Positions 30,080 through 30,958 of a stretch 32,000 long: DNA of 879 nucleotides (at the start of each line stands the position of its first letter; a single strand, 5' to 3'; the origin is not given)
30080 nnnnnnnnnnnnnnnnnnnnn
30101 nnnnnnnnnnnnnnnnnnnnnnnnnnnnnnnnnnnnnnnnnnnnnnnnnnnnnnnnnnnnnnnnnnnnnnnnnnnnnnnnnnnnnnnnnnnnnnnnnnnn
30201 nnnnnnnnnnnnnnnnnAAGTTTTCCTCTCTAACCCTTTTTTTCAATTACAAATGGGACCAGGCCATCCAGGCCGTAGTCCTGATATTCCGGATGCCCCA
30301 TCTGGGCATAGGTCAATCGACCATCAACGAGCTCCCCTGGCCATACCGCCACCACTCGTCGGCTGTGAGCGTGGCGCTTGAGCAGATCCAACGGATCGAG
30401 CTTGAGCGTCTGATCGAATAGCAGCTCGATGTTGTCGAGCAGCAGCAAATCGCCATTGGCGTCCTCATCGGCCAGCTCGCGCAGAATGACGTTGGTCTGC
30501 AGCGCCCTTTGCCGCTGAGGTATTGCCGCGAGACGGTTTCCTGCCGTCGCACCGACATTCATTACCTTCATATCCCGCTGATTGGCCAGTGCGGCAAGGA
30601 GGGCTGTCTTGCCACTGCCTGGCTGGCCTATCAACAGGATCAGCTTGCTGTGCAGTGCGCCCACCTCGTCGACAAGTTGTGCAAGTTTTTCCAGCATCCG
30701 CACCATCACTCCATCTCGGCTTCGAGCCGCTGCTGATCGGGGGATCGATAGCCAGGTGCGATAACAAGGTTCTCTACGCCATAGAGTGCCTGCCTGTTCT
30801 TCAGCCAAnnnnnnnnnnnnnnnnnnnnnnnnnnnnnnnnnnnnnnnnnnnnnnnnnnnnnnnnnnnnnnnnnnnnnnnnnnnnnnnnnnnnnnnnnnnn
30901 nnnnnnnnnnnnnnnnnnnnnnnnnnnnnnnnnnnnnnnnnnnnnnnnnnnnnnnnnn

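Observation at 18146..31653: Complete seven-gene type 3 BREX locus with a WYL (BrxR-like) regulator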

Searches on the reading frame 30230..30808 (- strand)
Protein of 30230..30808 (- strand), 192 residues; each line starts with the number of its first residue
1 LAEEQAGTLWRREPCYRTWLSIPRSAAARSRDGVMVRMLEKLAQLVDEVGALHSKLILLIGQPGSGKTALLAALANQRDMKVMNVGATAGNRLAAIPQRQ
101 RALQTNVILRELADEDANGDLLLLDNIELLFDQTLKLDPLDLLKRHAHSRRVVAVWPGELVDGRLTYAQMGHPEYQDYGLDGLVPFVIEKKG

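Call 4: search_protein_families(library=pfam, proteins=[window:30230-30808:-], max_evalue=0.01)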
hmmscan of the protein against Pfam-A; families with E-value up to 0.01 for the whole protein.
window:30230-30808:- (192 aa): 15 families
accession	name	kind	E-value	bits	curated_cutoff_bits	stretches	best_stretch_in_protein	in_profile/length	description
PF13191.12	AAA_16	-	3e-06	28.3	32.6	1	39-122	9-92/167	AAA ATPase domain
PF00004.35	AAA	-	1.2e-05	26.2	21.2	1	57-133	1-72/131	ATPase family associated with various cellular activities (AAA)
PF13401.12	AAA_22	-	6e-05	23.8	27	1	54-94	5-48/130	AAA domain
PF18751.7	Ploopntkinase3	-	0.0006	19.8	27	1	54-82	3-31/187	P-loop Nucleotide Kinase3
PF13671.12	AAA_33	-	0.0011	19.7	27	1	56-87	1-32/143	AAA domain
PF03193.22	RsgA_GTPase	-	0.0014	19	30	1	50-87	102-139/174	RsgA GTPase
PF13604.12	AAA_30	-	0.0017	18.6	27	1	46-112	10-77/191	AAA domain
PF06414.18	Zeta_toxin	-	0.0019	18.1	22.3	1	53-78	15-40/199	Zeta toxin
PF00448.28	SRP54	-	0.0027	17.8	22.7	1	55-104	2-54/196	SRP54-type protein, GTPase domain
PF20720.3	nSTAND3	-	0.0033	17.6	27.2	1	54-77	17-40/155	Novel STAND NTPase 3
PF13245.12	AAA_19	-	0.0048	17.5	25.1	1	51-77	8-34/134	AAA domain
PF25199.1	nSTAND_NTPase5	-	0.0055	17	34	1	40-137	26-115/145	Novel STAND NTPase 5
PF13521.12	AAA_28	-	0.0056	17.3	27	1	57-82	2-27/164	AAA domain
PF07728.20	AAA_5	-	0.0061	17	22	0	57-129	2-77/139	AAA domain (dynein-related subfamily)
PF06068.19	TIP49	-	0.008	15.8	23.8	1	28-82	32-78/347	TIP49 P-loop domain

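Call 5: search_protein_families(library=padloc, proteins=[window:30230-30808:-], max_evalue=0.001)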
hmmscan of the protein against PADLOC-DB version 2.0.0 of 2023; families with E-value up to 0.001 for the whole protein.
window:30230-30808:- (192 aa): 6 families
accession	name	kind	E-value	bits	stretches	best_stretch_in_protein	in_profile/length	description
PDLC02497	BrxF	-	4.4e-45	151.3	1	38-189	3-153/158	BrxF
PDLC02496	BrxF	-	4.4e-33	112.6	1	42-184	9-150/158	BrxF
PDLC02499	BrxF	-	1.1e-20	72.4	1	38-152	5-117/133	BrxF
PDLC00915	TRIP13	-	4.6e-05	21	1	43-130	53-145/302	TRIP13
PDLC04702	PDC-M54A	-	0.0002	16.9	1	51-87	314-350/1621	-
PDLC00303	PtuA1|PtuA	-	0.00095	16.4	0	54-106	12-67/386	AAA ATPase domain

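Call 6: search_protein_families(library=ncbifam, proteins=[window:30230-30706:-], max_evalue=0.001)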
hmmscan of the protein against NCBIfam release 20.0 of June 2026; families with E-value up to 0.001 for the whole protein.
window:30230-30706:- (158 aa): 14 families
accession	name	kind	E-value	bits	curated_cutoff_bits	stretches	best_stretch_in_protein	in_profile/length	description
NF033453.1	BREX_3_BrxF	hypoth_equivalog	3.2e-57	192.4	50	1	6-153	2-148/149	BREX-3 system P-loop-containing protein BrxF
NF003229.0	PRK04195.1-5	equivalog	3.6e-05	22.7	280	1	20-93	44-112/413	replication factor C large subunit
NF003230.0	PRK04195.1-6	equivalog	4.5e-05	22.3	441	1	15-54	34-73/494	replication factor C large subunit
TIGR03420.1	DnaA_homol_Hda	equivalog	0.00011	21.9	194.8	1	6-100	27-106/226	DnaA regulatory inactivator Hda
NF038214.1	IS21_help_AAA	equivalog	0.00012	21.8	200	1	20-96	90-163/232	IS21-like element helper ATPase IstB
NF041006.2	cell_div_CdvC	equivalog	0.00017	20.7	650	1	22-94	136-208/370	cell division protein CdvC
NF003226.0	PRK04195.1-1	equivalog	0.00017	20.6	588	1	16-93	36-108/405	replication factor C large subunit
NF005378.0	PRK06921.1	subfamily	0.00018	20.7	207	1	17-43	114-140/266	hypothetical protein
NF040873.1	AztA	equivalog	0.00019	21.1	220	1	19-68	17-66/191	zinc ABC transporter ATP-binding protein AztA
TIGR04291.1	arsen_driv_ArsA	equivalog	0.00024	20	650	1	5-63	305-363/565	arsenical pump-driving ATPase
TIGR01242.2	TIGR01242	subfamily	0.00037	19.6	500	1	9-51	137-179/362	proteasome-activating nucleotidase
NF003069.1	PRK03992.1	subfamily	0.00041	19.6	500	1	9-51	154-196/379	proteasome-activating nucleotidase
NF058535.1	antiphage_EruA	equivalog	0.00052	18.2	1000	1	19-52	23-56/1318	NACHT domain-containing antiphage protein EruA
TIGR03873.1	F420-0_ABC_ATP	hypoth_equivalog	0.001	18.4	372.4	0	14-78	19-84/256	putative F420-0 ABC transporter ATP-binding protein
